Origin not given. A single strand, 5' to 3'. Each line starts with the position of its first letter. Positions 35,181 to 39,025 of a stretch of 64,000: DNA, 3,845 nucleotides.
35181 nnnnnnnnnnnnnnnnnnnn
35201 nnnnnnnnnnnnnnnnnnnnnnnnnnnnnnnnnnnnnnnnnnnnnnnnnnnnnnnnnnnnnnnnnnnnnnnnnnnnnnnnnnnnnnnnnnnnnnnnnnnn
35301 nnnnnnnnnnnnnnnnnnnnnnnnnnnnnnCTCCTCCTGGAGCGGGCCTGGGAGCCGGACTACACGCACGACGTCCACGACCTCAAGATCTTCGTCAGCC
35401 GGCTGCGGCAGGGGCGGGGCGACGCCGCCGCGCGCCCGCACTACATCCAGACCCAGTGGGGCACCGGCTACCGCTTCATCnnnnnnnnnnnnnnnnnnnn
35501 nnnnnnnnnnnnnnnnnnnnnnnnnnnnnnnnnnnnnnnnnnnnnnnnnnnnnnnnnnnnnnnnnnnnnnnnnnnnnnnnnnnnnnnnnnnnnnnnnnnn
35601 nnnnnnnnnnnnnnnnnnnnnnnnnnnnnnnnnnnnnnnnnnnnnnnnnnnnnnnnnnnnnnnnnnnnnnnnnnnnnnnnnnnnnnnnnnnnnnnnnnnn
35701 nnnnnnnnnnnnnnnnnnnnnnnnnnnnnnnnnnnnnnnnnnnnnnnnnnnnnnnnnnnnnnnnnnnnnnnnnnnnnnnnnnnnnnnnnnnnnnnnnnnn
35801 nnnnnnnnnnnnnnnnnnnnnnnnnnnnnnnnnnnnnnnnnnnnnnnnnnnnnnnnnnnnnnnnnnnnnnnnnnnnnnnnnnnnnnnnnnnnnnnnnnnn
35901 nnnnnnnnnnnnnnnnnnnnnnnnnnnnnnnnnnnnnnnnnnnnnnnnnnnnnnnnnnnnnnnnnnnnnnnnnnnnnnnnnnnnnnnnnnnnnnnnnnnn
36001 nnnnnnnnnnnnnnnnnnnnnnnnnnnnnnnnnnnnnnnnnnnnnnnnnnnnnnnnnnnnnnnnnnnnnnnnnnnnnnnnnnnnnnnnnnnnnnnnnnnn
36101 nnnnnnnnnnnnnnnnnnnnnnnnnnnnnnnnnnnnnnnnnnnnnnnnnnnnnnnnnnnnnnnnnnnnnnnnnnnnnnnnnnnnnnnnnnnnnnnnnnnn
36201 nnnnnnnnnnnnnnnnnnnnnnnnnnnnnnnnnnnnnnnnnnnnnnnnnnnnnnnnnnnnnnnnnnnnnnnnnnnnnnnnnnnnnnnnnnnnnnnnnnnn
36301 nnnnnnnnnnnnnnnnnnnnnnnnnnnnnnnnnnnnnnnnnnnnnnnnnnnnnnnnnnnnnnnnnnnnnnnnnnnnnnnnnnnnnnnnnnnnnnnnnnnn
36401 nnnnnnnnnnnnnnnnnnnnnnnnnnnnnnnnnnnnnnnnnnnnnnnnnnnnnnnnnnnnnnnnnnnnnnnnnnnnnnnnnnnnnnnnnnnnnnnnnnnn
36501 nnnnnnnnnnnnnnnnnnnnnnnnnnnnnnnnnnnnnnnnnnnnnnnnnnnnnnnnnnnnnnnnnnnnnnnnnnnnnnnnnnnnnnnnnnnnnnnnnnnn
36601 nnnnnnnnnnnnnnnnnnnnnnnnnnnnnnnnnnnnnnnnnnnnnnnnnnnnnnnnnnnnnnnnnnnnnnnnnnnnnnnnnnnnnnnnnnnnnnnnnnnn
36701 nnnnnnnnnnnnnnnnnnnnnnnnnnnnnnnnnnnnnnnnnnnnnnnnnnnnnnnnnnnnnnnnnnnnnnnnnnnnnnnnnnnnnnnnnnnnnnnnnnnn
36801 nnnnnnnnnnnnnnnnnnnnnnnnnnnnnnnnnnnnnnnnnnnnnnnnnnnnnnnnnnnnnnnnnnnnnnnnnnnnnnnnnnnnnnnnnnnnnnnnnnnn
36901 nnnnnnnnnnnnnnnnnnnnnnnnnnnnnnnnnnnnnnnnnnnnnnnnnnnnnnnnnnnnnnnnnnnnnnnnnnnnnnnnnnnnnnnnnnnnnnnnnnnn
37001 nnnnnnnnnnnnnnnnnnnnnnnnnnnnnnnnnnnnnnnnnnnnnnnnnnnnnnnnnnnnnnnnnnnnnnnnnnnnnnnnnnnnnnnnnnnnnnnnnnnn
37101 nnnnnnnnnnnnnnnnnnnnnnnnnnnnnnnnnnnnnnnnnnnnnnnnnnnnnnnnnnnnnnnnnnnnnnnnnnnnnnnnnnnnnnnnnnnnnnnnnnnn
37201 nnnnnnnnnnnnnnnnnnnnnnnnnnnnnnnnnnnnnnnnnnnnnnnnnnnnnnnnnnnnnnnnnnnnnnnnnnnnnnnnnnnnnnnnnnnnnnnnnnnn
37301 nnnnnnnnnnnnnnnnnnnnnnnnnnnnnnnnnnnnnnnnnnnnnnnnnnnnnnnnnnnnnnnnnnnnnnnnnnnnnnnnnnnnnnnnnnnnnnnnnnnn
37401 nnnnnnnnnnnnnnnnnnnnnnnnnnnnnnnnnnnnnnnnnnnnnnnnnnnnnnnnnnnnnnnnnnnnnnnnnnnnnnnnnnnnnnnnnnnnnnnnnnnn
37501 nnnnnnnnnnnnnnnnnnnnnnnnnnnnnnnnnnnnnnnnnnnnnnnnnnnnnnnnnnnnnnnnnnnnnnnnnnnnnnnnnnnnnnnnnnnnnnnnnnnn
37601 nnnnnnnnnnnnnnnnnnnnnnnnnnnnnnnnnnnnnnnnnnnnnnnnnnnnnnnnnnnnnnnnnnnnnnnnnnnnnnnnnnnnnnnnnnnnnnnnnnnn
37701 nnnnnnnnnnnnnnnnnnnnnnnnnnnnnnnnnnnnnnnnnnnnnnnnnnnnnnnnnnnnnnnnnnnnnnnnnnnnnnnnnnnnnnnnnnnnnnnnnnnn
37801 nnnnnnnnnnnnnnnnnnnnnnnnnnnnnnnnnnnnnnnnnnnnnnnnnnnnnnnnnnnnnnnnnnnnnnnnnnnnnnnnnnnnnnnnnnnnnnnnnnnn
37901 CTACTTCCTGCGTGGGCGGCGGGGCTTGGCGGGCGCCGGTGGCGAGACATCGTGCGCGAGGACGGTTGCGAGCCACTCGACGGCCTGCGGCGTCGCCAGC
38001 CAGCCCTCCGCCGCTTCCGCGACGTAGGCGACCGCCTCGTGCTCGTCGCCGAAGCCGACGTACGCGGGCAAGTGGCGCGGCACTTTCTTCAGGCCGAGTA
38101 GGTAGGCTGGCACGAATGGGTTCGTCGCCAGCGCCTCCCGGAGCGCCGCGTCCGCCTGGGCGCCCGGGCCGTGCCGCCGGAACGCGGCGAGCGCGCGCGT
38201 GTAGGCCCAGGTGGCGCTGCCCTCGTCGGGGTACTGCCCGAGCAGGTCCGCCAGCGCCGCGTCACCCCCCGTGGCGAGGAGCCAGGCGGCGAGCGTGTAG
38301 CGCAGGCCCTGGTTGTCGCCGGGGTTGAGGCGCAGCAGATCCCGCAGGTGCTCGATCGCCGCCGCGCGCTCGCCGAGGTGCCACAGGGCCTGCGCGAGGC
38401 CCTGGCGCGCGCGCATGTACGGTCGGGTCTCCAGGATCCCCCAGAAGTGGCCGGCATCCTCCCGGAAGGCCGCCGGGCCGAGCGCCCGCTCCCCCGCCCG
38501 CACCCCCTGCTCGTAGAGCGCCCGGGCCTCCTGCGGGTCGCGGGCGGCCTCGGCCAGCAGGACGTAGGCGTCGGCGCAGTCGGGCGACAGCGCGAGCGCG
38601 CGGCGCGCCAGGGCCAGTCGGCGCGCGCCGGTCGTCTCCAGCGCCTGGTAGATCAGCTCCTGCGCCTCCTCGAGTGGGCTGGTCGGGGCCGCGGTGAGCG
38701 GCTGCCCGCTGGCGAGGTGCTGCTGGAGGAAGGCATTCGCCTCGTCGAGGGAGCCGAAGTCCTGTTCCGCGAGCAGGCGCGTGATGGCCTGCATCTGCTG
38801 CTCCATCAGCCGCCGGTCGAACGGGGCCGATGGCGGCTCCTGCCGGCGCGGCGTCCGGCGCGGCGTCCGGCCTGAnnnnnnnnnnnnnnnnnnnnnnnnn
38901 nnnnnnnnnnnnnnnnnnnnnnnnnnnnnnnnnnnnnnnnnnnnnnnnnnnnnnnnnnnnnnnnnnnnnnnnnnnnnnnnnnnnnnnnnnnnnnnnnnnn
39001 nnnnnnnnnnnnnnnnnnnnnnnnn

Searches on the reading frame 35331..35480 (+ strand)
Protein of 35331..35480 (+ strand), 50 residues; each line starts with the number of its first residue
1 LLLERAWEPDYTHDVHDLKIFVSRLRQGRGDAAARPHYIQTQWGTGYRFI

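Call 67: search_protein_families(library=pfam, proteins=[window:35331-35480:+], max_evalue=0.01)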
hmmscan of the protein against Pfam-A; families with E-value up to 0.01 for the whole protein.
seq(50 aa): 1 family
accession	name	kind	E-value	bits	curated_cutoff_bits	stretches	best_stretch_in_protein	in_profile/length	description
PF00486.34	Trans_reg_C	-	5.1e-09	36.5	26.2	1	2-49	30-77/77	Transcriptional regulatory protein, C terminal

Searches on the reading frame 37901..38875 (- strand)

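Call 67: search_protein_families(library=pfam, proteins=[window:37901-38875:-], max_evalue=0.01)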
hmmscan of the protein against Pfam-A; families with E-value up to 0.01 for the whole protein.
window:37901-38875:- (324 aa): 4 families
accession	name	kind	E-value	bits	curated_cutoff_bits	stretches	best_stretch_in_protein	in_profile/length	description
PF04184.18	ST7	-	1.5e-07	30.8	24.3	1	72-299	166-416/533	ST7 protein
PF13428.12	TPR_14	-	3.7e-07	30.6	23.5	1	155-191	2-38/44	Tetratricopeptide repeat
PF13432.12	TPR_16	-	0.00061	20.6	32.7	0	111-187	10-64/65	Tetratricopeptide repeat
PF07719.23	TPR_2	-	0.0031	17.9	27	1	159-187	6-34/34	Tetratricopeptide repeat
